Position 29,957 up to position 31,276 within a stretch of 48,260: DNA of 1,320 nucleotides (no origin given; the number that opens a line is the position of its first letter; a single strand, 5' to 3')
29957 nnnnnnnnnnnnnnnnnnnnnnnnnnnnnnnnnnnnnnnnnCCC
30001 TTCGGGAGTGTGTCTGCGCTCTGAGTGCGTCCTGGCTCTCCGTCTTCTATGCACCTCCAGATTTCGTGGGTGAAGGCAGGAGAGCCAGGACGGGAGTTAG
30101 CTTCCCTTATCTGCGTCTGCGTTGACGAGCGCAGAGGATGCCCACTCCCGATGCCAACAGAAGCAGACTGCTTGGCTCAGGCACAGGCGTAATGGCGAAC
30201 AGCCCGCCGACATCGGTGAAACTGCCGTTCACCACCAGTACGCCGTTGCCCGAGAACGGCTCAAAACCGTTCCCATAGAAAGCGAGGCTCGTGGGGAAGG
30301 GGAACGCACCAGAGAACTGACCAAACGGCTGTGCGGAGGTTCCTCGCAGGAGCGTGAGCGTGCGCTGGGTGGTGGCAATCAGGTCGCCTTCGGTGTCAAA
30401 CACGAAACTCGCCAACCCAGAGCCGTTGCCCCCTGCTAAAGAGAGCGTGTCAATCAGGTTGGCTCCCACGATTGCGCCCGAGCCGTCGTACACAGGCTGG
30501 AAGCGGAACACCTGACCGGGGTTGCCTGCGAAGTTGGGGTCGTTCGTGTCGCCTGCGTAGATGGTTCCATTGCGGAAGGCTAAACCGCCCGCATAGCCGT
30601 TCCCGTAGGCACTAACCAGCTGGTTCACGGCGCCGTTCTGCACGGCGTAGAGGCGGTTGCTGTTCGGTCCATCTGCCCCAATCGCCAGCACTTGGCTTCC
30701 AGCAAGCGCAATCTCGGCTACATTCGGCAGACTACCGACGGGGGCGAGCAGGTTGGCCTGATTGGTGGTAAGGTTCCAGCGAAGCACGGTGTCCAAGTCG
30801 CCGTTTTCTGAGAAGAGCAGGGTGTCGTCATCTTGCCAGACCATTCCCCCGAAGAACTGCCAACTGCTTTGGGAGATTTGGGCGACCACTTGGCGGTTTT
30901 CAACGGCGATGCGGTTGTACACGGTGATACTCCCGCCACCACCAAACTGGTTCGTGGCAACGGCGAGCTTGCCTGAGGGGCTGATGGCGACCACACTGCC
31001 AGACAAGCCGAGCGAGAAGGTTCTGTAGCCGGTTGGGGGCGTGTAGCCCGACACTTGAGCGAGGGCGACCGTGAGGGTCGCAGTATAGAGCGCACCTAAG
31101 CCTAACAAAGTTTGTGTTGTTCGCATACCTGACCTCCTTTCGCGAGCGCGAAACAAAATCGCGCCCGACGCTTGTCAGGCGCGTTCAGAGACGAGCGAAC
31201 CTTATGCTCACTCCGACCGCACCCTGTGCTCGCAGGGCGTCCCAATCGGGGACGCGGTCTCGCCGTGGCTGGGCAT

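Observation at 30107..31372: Cobalamin-riboswitch-like leader controlling a PEP-CTERM propeller-like surface protein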

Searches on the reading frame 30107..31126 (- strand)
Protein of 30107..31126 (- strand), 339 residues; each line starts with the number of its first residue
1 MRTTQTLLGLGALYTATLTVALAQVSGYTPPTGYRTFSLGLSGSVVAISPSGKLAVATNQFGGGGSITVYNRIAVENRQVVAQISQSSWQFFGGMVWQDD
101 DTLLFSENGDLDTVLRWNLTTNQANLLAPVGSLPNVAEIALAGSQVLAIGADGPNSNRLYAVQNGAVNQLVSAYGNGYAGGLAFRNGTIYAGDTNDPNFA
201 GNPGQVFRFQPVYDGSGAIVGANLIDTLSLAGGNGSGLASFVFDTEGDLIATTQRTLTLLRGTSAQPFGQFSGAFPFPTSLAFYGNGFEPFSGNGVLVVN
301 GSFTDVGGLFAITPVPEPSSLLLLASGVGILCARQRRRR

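Call 5: search_protein_families(library=pfam, proteins=[window:30107-31126:-], max_evalue=1)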
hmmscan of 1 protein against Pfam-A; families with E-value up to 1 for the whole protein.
window:30107-31126:- (339 aa): 2 families
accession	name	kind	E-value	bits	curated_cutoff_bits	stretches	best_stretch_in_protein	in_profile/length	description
PF07589.16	PEP-CTERM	-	2.7e-05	24.5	20.7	1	314-337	1-24/24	PEP-CTERM motif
PF06737.19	Transglycosylas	-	0.58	11.3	27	0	174-217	23-70/77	Transglycosylase-like domain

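Call 6: search_protein_families(library=ncbifam, proteins=[window:30107-31126:-], max_evalue=1)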
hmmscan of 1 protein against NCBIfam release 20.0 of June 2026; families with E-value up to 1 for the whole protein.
window:30107-31126:- (339 aa): 13 families
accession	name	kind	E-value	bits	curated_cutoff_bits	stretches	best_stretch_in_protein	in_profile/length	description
NF038126.1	PEP_CTERM_FxDxF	subfamily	1e-06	29.1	50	1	287-338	110-165/165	FxDxF family PEP-CTERM protein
NF038124.1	PEP_CTERM_TLD_A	exception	0.00016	21.4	100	1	309-339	205-235/235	PEP_CTERM-anchored TLD domain-containing protein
TIGR02595.1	PEP_CTERM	domain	0.00055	20.6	16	1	315-338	1-24/24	PEP-CTERM sorting domain-containing protein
NF038129.1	PEP_NF038129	equivalog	0.00069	19.5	65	1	310-338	167-194/194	NF038129 family PEP-CTERM protein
NF038120.1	PEP_CTERM_QFxxD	subfamily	0.0027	17.6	80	1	312-338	190-214/215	NF038120 family PEP-CTERM protein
NF038119.1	PEP_CTERM_MHFG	equivalog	0.003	17.9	100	1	311-339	232-260/260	MHFG family PEP-CTERM protein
NF041927.1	Xrt_dep_XDP1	equivalog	0.0052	16.8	125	1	313-338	217-242/242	exosortase-dependent surface protein XDP1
NF038125.1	PEP_CTERM_THxN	subfamily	0.0097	15.5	85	1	300-338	205-246/246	THxN family PEP-CTERM protein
NF038118.1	PEP_CTERM_CCXG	equivalog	0.011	15.5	90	1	314-338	175-199/199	CCXG family PEP-CTERM protein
NF052340.1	hydrazine_beta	equivalog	0.049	12.7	560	1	41-147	33-132/372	hydrazine synthase subunit beta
TIGR04174.1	IPTL_CTERM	subfamily_domain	0.13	12.6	20.5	1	320-339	8-27/27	IPTL-CTERM sorting domain-containing protein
NF052342.1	hydrazine_BC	exception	0.13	10.3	1250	1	10-146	8-137/690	hydrazine synthase subunit beta-gamma fusion subunit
NF033554.9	floc_PepA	equivalog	0.44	10.3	80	1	151-338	90-260/261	flocculation-associated PEP-CTERM protein PepA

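Call 7: find_homologous_proteins(query=window:30107-31126:-, max_evalue=0.001)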
Query window:30107-31126:- (339 aa): 34 proteins with E <= 0.001 among 8000 candidates.
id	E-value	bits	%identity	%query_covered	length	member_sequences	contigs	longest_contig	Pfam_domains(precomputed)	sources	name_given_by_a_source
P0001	1.3e-215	733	100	100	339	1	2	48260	-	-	-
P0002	3.7e-168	577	79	94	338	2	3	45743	PF07589.17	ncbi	-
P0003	2.5e-152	525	72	94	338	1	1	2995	-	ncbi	ncbi:MAG: PEP-CTERM sorting domain-containing protein [Fimbriimonadales bacterium]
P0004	5.7e-152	524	74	88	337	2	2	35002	PF07589.17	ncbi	-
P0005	3.5e-150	518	71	99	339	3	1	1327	PF07589.17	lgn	-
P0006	1.9e-147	509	67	100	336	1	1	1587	-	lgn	-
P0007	8.6e-147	507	67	100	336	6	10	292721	PF07589.17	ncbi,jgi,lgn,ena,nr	ncbi:MAG: PEP-CTERM sorting domain-containing protein [Armatimonadetes bacterium]|nr:PEP-CTERM sorti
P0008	2.5e-141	489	68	94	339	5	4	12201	-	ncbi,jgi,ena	ncbi:MAG: hypothetical protein C4337_05895 [Armatimonadota bacterium]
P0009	4.6e-141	488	65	98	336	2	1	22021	-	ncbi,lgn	-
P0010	1.7e-137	476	64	98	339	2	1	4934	PF07589.17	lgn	-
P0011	2.6e-136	472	65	96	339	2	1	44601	-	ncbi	ncbi:MAG: PEP-CTERM sorting domain-containing protein [Armatimonadota bacterium]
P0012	9.3e-135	467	67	92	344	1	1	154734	-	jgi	jgi:hypothetical protein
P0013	2.3e-133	463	65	94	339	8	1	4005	-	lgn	-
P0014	1.6e-131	457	65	93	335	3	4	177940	PF07589.17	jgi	jgi:hypothetical protein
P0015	3.0e-130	452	59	100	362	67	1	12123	-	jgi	jgi:hypothetical protein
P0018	6.2e-128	445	61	99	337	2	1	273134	PF07589.17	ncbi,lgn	-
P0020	3.7e-121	422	59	94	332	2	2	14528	PF07589.17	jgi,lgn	jgi:hypothetical protein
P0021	1.7e-119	417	58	90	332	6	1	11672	PF07589.17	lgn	-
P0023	4.4e-115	403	55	100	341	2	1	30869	PF07589.17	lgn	-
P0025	4.1e-113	396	56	93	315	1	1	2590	PF07589.17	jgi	-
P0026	3.3e-111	390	57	93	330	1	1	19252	PF07589.17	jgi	jgi:hypothetical protein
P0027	4.3e-110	386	55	95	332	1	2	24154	PF07589.17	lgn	-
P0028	2.4e-82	295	50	94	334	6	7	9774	PF07589.17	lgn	-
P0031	6.9e-61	224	43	90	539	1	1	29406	-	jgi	jgi:hypothetical protein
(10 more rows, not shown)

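Call 11: find_related_loci(query=A1, collection=genome_contigs, flank=4000)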
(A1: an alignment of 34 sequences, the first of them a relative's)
Query A1 (339 aa) in genome_contigs; peptide patterns used: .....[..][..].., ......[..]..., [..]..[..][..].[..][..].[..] (x = any residue, [..] = any of these).
162 stretches matched a pattern; 14 encode a relative of the query (tblastn E <= 1e-3); 13 distinct loci.
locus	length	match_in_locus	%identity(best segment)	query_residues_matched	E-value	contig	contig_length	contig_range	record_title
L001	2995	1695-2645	72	1-318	4e-158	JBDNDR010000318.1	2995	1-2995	MAG: Fimbriimonadales bacterium isolate RM_bin21_OCT21 C318, whole genome shotgun sequence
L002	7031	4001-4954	68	22-339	1e-137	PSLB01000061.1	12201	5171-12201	MAG: Armatimonadota bacterium isolate ERB_34_2 NODE_1494_length_12201_cov_3.784925, whole genome shotgun sequence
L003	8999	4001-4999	62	1-336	9e-133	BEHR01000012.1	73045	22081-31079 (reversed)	Bacterium HR15 DNA, contig: NODE_162_12, isolate: HRbin15, whole genome shotgun sequence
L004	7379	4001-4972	65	1-327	1e-130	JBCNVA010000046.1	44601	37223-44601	MAG: Armatimonadota bacterium isolate DT_Bin_30 contig46, whole genome shotgun sequence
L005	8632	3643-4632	65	7-338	3e-130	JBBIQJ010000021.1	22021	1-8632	MAG: Armatimonadota bacterium isolate EPF170215_bin_323 NODE_354_length_22021_cov_3.96305, whole genome shotgun sequence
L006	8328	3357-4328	63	1-328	1e-123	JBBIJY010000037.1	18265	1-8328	MAG: Armatimonadota bacterium isolate PFS170222_bin_173 NODE_1551_length_18265_cov_15.473202, whole genome shotgun seque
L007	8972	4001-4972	62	1-328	3e-123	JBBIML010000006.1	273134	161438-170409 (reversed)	MAG: Armatimonadota bacterium isolate ETS170220_bin_231 NODE_5_length_273134_cov_3.70154, whole genome shotgun sequence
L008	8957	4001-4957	56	17-339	2e-114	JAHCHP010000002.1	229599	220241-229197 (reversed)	MAG: Fimbriimonadia bacterium isolate TGS_ARM5 ARM5_2, whole genome shotgun sequence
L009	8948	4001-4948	53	13-327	2e-87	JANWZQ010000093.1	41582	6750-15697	MAG: Chthonomonadaceae bacterium isolate SKYG99 k141_24152, whole genome shotgun sequence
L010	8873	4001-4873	47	17-318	3e-79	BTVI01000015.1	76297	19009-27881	MAG: Fimbriimonadales bacterium AMX-MBFR-61 DNA, sequence15, whole genome shotgun sequence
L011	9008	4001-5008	67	1-338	3e-147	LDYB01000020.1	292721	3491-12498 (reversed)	MAG: Armatimonadetes bacterium DC 2616664679, whole genome shotgun sequence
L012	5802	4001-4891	45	27-337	2e-54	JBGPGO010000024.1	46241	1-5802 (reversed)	MAG: Fimbriimonadia bacterium isolate OBJ_0618_7090110_40 k141_7974943_length_46241_cov_14.2691, whole genome shotgun se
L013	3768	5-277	76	228-318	5e-41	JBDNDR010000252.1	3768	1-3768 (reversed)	MAG: Fimbriimonadales bacterium isolate RM_bin21_OCT21 C252, whole genome shotgun sequence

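Call 13: find_related_loci(query=A1, collection=metagenome_contigs, flank=4000)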
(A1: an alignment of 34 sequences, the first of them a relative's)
Query A1 (339 aa) in metagenome_contigs; peptide patterns used: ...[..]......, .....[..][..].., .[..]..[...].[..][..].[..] (x = any residue, [..] = any of these).
599 stretches matched a pattern (row limit reached: there are more); 14 encode a relative of the query (tblastn E <= 1e-3); 14 distinct loci.
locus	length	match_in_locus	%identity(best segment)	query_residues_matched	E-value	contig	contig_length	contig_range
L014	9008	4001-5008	67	1-338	3e-147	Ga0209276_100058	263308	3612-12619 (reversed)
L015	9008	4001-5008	67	1-338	3e-146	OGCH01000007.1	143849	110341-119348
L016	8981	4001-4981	63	23-339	4e-135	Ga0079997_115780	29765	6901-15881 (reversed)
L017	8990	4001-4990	61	1-335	1e-134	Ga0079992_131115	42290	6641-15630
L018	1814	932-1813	71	1-293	3e-136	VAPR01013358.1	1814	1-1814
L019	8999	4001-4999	60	1-339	3e-125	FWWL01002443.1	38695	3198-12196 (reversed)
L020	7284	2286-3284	60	1-339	3e-125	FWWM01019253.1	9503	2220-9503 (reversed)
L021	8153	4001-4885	66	24-319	1e-122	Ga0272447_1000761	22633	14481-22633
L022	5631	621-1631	62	1-339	4e-117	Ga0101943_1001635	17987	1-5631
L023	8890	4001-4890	46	21-320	7e-68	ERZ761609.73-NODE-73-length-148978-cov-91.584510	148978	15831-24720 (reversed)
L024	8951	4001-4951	40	23-339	3e-61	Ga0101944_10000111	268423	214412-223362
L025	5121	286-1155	42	17-320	3e-59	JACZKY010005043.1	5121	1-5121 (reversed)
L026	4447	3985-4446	57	5-155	4e-51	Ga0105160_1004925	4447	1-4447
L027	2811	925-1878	28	28-327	2e-18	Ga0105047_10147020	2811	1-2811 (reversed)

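Call 15: predict_structure(alignment_id=A1)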
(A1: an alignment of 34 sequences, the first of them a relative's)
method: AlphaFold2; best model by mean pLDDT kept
length: 339 residues; sequences in the alignment: 34
mean_pLDDT: 91.8   pTM: 0.86
mean pLDDT of the five models: 91.8, 91.7, 90.7, 90.1, 89.5
residues with pLDDT >= 90: 275; 70-90: 37; 50-70: 22; < 50: 5
segments of 3 or more residues with pLDDT < 50: 17-19
pLDDT, mean of each block of 10 residues (from residue 1): 54 52 82 95 97 98 96 96 97 97 96 97 97 97 97 97 97 97 98 93 96 97 98 91 97 96 96 89 96 95 95 84 79 83
secondary structure, 60 per line:
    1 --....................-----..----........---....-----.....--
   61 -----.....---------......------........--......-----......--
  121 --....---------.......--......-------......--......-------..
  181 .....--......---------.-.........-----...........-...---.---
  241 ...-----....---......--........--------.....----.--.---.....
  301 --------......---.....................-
elements in order: H3-22 E34-41 E45-48 E54-58 E66-70 E80-85 E92-99 E102-107 E113-118 E123-126 E136-142 E145-150 E158-163 E166-171 E179-185 E188-193 E205-213 E219-229 E241-243 E249-252 E256-261 E264-271 E280-284 E296-300 E309-314 H318-338

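Call 18: fold_search(model_id=the predicted structure, library=pdb)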
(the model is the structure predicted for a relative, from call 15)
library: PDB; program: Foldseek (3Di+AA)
matches with E <= 10: 1581; with E <= 0.001: 1159
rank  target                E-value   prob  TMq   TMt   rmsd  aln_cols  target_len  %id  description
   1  6rek                  4.1e-09  1.00  0.57  0.75   4.5       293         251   15  Crystal structure of Pizza6-SH with Cu2+ (released 2019-07-31)
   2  3sn6_B                4.3e-09  1.00  0.51  0.51  10.5       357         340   13  Crystal structure of the beta2 adrenergic receptor-Gs protein complex (released 2011-07-20)
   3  8wcb_B                1.1e-08  1.00  0.52  0.54  20.1       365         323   14  Cryo-EM structure of the CHA-bound mTAAR1-Gq complex (released 2023-12-27)
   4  8iq4_B                1.4e-08  1.00  0.50  0.51   5.0       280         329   14  Cryo-EM structure of Carboprost-bound prostaglandin-F2-alpha receptor-miniGq-Nb35 complex (released 2024-01-31)
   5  8hti_B                1.8e-08  1.00  0.50  0.52   4.8       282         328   14  Human Consensus Olfactory Receptor OR52c in Complex with Octanoic Acid (OCA) and G Protein (released 2023-12-20)
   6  8ikh_B                1.8e-08  1.00  0.50  0.51   5.5       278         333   16  Cryo-EM structure of human receptor with G proteins (released 2024-06-05)
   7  6qsd                  1.9e-08  1.00  0.56  0.74   4.5       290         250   16  Crystal structure of Pizza6S (released 2020-03-18)
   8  8ge4_B                2.4e-08  1.00  0.50  0.51  11.4       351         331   12  CryoEM structure of beta-2-adrenergic receptor in complex with nucleotide-free Gs heterotrimer (#5 of 20) (released 2024-03-06)
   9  8wca_B                3.3e-08  1.00  0.50  0.52   5.4       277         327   16  Cryo-EM structure of the PEA-bound hTAAR1-Gs complex (released 2023-12-27)
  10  8iw4_B                3.3e-08  1.00  0.49  0.54   6.9       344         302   13  Cryo-EM structure of the SPE-bound mTAAR9-Gs complex (released 2023-05-31)
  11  9rpv_Rg               3.9e-08  1.00  0.51  0.54   7.1       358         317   13  Structure of the ZAK-bound human disome (released 2025-12-10)
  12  4h5j_A                3.9e-08  1.00  0.51  0.51   7.5       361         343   10  Crystal Structure of the Guanine Nucleotide Exchange Factor Sec12 (P64 form) (released 2012-11-07)
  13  8fky_SP               3.9e-08  1.00  0.47  0.42   8.9       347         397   11  Human nucleolar pre-60S ribosomal subunit (State F) (released 2023-07-12)
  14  6qdv_N                4.3e-08  1.00  0.51  0.56   6.8       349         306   10  Human post-catalytic P complex spliceosome (released 2019-02-20)
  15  6niy_B                4.3e-08  1.00  0.48  0.49  11.3       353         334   13  A high-resolution cryo-electron microscopy structure of a calcitonin receptor-heterotrimeric Gs protein complex (released 2019-01-23)
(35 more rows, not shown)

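Call 22: search_protein_families(library=pfam, proteins=[L007:5026-6000:+, L019:5004-5984:+, L019:5975-6988:+, L002:4957-6003:+, L005:4747-5706:+, L009:3875-5854:+, L024:4198-6204:+, L027:85-2724:+, L010:4249-5712:+, L012:4192-5631:+], max_evalue=0.01)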
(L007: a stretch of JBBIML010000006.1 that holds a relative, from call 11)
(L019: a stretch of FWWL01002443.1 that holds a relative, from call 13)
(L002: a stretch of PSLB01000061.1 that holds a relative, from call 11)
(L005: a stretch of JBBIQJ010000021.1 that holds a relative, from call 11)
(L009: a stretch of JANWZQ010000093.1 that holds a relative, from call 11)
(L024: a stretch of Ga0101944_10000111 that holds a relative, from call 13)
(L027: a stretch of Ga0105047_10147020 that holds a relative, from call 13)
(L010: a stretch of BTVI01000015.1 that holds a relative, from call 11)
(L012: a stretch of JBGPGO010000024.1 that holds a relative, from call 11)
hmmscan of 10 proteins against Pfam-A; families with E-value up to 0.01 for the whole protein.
L007:5026-6000:+ (324 aa): 0 families

L019:5004-5984:+ (326 aa): 0 families

L019:5975-6988:+ (337 aa): 0 families

L002:4957-6003:+ (348 aa): 4 families
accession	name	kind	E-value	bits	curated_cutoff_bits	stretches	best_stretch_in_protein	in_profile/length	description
PF00005.33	ABC_tran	-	2.2e-35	122.7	25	1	126-270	2-136/137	ABC transporter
PF13304.12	AAA_21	-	7.3e-07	30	27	1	258-301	253-299/304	AAA domain, putative AbiEii toxin, Type IV TA system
PF12399.14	BCA_ABC_TP_C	-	0.001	19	25.5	1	320-344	2-26/27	Branched-chain amino acid ATP-binding cassette transporter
PF19993.5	DO-GTPase2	-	0.0085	16.2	27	0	136-173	1-40/226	Double-GTPase 2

L005:4747-5706:+ (319 aa): 10 families
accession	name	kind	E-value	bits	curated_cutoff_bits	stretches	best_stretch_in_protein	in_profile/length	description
PF07726.17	AAA_3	-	2e-66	222.3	27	1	41-171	1-131/131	ATPase family associated with various cellular activities (AAA)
PF17863.7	AAA_lid_2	-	9.1e-23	80.2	22.7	1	238-308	1-71/74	AAA lid domain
PF07728.20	AAA_5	-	1.6e-16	61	22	1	41-169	1-139/139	AAA domain (dynein-related subfamily)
PF20030.5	bpMoxR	-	2.7e-11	43.4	27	1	11-188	3-179/205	MoxR domain in the MoxR-vWA-beta-propeller ternary systems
PF00493.29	MCM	-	1.1e-07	31.7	23.3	1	17-159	35-182/224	MCM P-loop domain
PF00004.35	AAA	-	3.1e-06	28.1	21.2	1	42-152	1-110/131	ATPase family associated with various cellular activities (AAA)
PF05496.18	RuvB_N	-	9e-06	26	27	1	39-133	33-115/159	Holliday junction DNA helicase RuvB P-loop domain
PF00158.32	Sigma54_activat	-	0.00044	20.4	20.2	1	28-143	11-134/168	Sigma-54 interaction domain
PF13191.12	AAA_16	-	0.0032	18.4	32.6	1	25-66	5-51/167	AAA ATPase domain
PF01078.27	Mg_chelatase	-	0.0087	15.9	20.3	0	22-63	5-46/207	Magnesium chelatase, subunit ChlI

L009:3875-5854:+ (659 aa): 1 family
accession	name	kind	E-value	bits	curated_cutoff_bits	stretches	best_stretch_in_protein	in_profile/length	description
PF07589.16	PEP-CTERM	-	0.00069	20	20.7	1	630-652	1-24/24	PEP-CTERM motif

L024:4198-6204:+ (668 aa): 0 families

L027:85-2724:+ (879 aa): 1 family
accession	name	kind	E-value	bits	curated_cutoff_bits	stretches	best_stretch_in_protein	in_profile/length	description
PF07589.16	PEP-CTERM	-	0.0083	16.6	20.7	1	585-609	1-24/24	PEP-CTERM motif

L010:4249-5712:+ (487 aa): 0 families

L012:4192-5631:+ (479 aa): 0 families

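Call 28: find_homologous_proteins(query=L007:5026-6000:+, max_evalue=0.001)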
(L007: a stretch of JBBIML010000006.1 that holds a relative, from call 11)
Query L007:5026-6000:+ (324 aa): 666 proteins with E <= 0.001 among 5289 candidates; the best 120 are listed.
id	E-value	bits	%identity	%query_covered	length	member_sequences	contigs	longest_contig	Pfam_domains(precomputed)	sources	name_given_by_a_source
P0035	2.6e-221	752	100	100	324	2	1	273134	-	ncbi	-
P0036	3.1e-179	614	83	97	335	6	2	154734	-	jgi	jgi:hypothetical protein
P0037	5.0e-177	606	80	99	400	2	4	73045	-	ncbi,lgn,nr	ncbi:hypothetical protein HRbin15_01174 [bacterium HR15]|nr:hypothetical protein HRbin15_01174 [bact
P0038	4.7e-176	603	78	100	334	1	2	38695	-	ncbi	-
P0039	2.4e-168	578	80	94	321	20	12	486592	-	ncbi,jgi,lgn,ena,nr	ncbi:hypothetical protein DCOP10_125189 [Armatimonadetes bacterium DC]|nr:hypothetical protein DCOP1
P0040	2.1e-167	575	75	99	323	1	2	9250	-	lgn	-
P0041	3.5e-167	574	78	95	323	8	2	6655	-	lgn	-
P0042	1.1e-163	563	75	100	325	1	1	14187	-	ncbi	ncbi:MAG: hypothetical protein SNJ72_01130 [Fimbriimonadales bacterium]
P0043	3.7e-159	548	75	96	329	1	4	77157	-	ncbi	-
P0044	3.0e-158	545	73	98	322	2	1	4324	-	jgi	-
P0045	1.4e-153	529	74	94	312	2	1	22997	-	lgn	-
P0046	3.9e-152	525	73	95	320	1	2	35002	-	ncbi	-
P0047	6.9e-148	511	71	95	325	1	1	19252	-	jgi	jgi:hypothetical protein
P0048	1.1e-146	507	68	99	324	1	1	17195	PF00404.25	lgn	-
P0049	1.2e-144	500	67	99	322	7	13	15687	-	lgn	-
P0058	1.2e-60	224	53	74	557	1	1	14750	-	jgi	jgi:hypothetical protein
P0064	1.0e-37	148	37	89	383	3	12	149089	PF00404.25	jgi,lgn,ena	-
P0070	6.9e-31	126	33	98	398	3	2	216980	-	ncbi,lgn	-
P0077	1.4e-29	121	34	90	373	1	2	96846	-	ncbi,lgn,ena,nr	ncbi:MAG: hypothetical protein KAS72_07130 [Phycisphaerales bacterium]|nr:hypothetical protein [Phyc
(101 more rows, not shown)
